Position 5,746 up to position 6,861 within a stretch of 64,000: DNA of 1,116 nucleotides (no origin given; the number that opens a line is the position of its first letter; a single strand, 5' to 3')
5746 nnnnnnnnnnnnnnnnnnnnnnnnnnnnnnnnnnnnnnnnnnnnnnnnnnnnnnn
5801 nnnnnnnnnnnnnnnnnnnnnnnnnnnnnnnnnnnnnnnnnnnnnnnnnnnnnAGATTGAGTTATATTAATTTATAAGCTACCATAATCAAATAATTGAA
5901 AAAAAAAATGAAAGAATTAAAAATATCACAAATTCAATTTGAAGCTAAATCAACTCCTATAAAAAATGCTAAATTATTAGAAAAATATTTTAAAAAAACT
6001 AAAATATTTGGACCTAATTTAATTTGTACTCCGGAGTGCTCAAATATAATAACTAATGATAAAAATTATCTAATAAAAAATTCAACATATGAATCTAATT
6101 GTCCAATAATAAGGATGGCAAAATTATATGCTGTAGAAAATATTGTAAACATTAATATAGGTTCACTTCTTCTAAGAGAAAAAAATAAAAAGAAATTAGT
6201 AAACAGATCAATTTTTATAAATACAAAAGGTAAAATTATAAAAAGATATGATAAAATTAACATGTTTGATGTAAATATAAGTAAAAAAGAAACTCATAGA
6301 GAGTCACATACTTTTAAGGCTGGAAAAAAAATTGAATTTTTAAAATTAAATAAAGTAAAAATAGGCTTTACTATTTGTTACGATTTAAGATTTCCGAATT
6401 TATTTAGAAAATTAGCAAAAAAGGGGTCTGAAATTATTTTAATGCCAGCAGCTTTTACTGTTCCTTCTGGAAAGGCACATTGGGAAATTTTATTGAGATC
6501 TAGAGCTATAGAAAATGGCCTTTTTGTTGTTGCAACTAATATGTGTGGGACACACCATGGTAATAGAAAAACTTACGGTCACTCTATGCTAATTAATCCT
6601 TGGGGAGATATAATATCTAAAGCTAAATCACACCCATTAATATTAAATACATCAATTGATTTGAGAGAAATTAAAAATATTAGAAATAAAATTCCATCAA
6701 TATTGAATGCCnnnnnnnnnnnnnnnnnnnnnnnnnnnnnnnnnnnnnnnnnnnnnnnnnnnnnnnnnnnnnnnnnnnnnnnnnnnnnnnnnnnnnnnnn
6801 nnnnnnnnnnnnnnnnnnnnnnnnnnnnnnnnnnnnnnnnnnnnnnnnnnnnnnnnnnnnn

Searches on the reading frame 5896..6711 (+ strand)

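Call 41: search_protein_families(library=pfam, max_evalue=0.00001, proteins=[window:5896-6711:+])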
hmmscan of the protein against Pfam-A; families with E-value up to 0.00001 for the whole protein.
window:5896-6711:+ (272 aa): 1 family
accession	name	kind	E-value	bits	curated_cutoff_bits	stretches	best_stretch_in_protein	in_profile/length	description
PF00795.27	CN_hydrolase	-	2.6e-47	161.7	23.2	1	19-263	12-255/256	Carbon-nitrogen hydrolase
